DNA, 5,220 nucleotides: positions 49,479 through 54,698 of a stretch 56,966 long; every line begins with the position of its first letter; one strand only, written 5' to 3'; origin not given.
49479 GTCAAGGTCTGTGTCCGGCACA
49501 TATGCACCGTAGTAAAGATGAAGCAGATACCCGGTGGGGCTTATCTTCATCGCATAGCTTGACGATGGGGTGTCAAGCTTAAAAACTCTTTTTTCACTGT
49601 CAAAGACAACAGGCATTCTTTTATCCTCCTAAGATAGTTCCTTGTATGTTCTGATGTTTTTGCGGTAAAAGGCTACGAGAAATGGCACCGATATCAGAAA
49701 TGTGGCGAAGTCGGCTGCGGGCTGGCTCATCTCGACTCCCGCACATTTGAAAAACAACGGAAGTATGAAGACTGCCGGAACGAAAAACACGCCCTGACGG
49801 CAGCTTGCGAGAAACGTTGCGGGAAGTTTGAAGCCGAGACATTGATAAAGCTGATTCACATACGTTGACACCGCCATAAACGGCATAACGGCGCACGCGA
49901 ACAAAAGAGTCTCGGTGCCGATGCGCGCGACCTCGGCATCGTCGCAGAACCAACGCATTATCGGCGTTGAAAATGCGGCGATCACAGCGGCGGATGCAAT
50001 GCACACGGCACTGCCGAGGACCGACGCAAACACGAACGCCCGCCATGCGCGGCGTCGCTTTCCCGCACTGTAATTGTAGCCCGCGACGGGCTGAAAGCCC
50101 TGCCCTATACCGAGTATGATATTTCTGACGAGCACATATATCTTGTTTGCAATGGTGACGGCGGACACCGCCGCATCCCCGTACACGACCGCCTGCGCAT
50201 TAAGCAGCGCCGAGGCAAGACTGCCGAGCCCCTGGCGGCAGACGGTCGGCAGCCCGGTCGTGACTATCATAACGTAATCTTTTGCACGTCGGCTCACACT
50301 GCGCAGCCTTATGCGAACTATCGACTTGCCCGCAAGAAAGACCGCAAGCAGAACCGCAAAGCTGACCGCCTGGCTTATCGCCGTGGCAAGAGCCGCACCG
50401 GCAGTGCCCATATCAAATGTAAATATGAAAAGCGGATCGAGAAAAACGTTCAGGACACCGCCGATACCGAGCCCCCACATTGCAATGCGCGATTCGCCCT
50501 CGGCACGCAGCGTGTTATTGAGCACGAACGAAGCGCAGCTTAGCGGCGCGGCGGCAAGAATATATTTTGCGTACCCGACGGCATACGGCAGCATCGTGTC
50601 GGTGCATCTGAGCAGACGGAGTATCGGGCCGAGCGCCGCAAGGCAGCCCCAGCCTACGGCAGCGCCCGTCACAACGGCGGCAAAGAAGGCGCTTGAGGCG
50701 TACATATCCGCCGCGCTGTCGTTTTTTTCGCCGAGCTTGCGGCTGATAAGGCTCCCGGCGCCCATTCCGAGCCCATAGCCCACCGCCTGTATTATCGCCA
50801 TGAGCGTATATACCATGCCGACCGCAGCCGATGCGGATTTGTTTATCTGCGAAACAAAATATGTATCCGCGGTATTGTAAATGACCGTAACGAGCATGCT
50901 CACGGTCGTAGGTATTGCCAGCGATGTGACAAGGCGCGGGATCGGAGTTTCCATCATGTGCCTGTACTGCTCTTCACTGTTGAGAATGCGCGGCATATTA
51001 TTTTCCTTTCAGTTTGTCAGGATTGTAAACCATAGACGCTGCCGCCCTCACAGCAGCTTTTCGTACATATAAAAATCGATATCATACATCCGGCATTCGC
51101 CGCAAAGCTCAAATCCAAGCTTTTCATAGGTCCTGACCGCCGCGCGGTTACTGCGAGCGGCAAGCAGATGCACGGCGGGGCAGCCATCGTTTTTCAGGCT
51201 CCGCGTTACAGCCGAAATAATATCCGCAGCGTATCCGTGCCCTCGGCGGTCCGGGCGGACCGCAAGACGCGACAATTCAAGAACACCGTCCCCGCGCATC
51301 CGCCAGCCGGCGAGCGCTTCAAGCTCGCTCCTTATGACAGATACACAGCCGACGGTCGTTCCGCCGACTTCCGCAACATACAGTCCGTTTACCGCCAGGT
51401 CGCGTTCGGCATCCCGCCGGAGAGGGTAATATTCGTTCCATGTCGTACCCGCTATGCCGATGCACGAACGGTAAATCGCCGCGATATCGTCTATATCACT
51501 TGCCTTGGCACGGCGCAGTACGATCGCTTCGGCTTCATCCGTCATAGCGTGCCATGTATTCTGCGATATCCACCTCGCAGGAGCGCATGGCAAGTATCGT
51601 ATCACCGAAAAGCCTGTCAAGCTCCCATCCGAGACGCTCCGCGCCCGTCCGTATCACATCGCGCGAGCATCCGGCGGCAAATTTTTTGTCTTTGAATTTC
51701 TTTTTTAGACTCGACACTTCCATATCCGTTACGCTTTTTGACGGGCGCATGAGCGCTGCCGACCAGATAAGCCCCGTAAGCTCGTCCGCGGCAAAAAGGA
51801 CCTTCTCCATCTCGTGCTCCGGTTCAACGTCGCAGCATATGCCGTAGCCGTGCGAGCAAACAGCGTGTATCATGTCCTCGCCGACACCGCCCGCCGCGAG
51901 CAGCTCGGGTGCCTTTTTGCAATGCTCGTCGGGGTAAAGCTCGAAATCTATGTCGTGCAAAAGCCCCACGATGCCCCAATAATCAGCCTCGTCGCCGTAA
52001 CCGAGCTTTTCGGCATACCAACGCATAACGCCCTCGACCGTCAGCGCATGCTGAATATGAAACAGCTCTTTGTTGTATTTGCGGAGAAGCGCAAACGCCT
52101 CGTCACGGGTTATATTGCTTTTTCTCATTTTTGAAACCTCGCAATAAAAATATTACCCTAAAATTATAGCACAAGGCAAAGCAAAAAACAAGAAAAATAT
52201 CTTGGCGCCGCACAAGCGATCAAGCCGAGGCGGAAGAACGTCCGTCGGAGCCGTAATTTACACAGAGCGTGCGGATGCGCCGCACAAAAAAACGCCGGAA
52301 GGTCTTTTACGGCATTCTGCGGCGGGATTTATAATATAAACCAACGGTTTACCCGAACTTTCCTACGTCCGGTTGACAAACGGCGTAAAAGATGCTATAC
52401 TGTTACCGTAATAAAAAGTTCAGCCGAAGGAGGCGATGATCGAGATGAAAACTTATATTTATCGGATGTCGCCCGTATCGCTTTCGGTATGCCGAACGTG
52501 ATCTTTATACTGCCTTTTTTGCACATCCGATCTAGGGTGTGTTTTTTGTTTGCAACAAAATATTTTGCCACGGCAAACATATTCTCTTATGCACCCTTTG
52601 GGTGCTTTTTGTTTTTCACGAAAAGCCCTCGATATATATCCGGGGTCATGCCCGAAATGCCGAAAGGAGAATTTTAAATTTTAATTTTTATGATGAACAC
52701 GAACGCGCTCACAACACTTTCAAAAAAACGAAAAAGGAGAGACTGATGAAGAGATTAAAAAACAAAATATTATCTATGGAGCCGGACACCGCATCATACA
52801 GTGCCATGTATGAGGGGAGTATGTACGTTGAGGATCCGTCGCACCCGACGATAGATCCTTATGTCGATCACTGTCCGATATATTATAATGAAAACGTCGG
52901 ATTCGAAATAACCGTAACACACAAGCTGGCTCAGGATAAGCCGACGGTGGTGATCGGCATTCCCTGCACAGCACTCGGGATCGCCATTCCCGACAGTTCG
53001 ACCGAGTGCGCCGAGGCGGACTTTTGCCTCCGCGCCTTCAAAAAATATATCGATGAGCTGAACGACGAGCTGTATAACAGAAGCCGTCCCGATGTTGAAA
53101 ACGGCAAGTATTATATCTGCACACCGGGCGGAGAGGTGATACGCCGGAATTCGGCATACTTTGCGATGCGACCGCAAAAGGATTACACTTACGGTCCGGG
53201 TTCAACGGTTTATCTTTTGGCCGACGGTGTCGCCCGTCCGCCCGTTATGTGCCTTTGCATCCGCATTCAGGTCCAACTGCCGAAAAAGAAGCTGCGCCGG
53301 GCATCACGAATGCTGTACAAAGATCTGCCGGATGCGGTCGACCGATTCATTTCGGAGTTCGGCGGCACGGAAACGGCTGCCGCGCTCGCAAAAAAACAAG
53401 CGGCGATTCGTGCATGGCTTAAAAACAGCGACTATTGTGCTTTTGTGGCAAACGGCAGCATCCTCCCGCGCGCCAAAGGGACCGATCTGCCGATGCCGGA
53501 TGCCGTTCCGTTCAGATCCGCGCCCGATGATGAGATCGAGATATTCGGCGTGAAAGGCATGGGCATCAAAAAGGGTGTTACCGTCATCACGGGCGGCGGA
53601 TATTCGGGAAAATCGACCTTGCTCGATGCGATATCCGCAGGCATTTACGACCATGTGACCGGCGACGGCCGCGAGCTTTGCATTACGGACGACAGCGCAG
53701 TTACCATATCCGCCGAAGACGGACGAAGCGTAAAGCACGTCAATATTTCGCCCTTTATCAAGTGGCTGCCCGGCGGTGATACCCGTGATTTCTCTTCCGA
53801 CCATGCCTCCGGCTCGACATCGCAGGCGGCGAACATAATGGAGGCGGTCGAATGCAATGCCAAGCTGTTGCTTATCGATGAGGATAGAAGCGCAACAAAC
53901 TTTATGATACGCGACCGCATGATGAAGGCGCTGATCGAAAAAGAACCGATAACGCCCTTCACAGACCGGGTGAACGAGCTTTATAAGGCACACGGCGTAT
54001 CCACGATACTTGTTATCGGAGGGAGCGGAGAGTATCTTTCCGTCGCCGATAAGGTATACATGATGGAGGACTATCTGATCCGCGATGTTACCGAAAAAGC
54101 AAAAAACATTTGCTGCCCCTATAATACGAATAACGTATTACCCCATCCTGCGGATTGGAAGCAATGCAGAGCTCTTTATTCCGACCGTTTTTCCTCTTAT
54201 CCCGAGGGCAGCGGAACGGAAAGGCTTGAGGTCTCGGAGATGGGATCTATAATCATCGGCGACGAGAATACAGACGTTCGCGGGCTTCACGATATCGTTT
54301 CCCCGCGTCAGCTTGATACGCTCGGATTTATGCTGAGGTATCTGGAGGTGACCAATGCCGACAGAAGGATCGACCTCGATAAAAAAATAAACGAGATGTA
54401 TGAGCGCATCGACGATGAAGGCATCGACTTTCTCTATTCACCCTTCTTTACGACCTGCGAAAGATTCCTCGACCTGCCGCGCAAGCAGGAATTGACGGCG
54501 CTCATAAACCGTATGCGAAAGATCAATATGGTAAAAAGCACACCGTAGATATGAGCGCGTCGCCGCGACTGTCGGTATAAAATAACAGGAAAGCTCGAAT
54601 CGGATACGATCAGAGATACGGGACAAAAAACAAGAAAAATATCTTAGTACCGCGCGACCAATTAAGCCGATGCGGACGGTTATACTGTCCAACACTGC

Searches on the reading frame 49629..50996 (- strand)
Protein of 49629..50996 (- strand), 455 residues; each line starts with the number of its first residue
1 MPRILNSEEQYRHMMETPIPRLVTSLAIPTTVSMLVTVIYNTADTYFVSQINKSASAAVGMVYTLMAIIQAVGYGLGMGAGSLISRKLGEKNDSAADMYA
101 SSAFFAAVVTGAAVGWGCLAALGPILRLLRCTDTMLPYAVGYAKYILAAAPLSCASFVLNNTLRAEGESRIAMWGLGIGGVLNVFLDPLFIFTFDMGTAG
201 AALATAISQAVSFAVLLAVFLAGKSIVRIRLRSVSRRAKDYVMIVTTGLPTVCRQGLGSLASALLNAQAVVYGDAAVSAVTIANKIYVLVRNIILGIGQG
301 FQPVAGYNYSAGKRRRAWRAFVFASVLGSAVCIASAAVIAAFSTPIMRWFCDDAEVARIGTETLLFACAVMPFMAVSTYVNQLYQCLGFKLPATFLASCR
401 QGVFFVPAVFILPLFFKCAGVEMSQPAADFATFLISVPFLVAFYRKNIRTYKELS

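Call 10: search_protein_families(library=pfam, proteins=[window:49629-50996:-], max_evalue=0.001)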
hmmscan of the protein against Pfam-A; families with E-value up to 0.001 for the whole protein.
window:49629-50996:- (455 aa): 1 family
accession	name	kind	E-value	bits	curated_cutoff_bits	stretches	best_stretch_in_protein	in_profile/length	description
PF01554.23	MatE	-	4.8e-38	130.8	24.9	2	29-189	1-161/161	MatE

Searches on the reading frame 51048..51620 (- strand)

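Call 10: search_protein_families(library=pfam, proteins=[window:51048-51620:-], max_evalue=0.001)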
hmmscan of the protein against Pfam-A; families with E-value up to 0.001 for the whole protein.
window:51048-51620:- (190 aa): 8 families
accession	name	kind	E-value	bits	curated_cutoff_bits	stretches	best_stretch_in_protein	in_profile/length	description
PF00583.31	Acetyltransf_1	-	1.9e-14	54.4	20.7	1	62-170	17-116/116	Acetyltransferase (GNAT) family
PF13508.13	Acetyltransf_7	-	8.6e-13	48.9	27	1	80-171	5-83/84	Acetyltransferase (GNAT) domain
PF08445.16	FR47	-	1.3e-12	48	22.1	1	96-175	5-82/86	FR47-like protein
PF13673.13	Acetyltransf_10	-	3.3e-09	37.2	23.6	1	80-176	33-113/128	Acetyltransferase (GNAT) domain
PF13527.13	Acetyltransf_9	-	1.4e-07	32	25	1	35-172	2-126/127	Acetyltransferase (GNAT) domain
PF13302.13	Acetyltransf_3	-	1.7e-06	29.2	25.4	1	34-171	3-138/138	Acetyltransferase (GNAT) domain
PF21926.2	FeeM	-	5.9e-06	26.6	27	1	80-180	36-146/158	N-acyl amino acid synthase FeeM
PF13523.12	Acetyltransf_8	-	0.00019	21.5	27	1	80-177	46-144/145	Acetyltransferase (GNAT) domain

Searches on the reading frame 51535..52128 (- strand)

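Call 10: search_protein_families(library=pfam, proteins=[window:51535-52128:-], max_evalue=0.001)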
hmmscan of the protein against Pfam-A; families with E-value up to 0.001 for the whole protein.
window:51535-52128:- (197 aa): 1 family
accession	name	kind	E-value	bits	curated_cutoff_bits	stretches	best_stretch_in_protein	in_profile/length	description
PF01966.28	HD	-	0.00035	21.3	22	1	25-117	2-113/116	HD domain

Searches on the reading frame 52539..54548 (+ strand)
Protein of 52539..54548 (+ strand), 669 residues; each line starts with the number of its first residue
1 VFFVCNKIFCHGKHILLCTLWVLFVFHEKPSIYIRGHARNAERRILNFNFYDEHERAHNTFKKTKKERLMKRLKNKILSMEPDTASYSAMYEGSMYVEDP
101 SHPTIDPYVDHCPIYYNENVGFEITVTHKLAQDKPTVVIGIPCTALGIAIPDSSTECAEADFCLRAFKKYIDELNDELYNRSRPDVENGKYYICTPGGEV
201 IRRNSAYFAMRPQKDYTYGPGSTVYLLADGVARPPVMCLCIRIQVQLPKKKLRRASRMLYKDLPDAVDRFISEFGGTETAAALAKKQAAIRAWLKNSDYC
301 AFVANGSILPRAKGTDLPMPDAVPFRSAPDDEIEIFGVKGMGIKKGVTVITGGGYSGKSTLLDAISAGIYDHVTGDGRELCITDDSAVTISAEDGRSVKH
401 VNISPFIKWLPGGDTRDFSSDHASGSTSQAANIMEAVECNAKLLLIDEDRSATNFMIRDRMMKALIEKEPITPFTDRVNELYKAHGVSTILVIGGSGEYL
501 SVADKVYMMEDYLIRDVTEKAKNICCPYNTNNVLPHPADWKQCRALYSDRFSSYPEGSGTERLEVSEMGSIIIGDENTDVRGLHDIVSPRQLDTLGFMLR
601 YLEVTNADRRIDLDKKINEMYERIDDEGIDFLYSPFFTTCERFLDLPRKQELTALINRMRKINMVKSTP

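Call 10: search_protein_families(library=pfam, proteins=[window:52539-54548:+], max_evalue=0.001)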
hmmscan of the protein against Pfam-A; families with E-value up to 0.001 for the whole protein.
window:52539-54548:+ (669 aa): 4 families
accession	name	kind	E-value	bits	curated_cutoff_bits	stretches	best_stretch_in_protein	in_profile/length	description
PF09818.15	ABC_ATPase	-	4.2e-102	341.4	23.2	1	280-528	8-265/283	P-loop domain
PF21117.3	MRB1590_C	-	1.2e-13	52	27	1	564-664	3-101/102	MRB1590 C-terminal domain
PF13476.12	AAA_23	-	4.3e-05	24.7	27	1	335-387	17-64/201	AAA domain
PF13555.12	AAA_29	-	4.7e-05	23.5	27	1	344-367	20-44/61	P-loop containing region of AAA domain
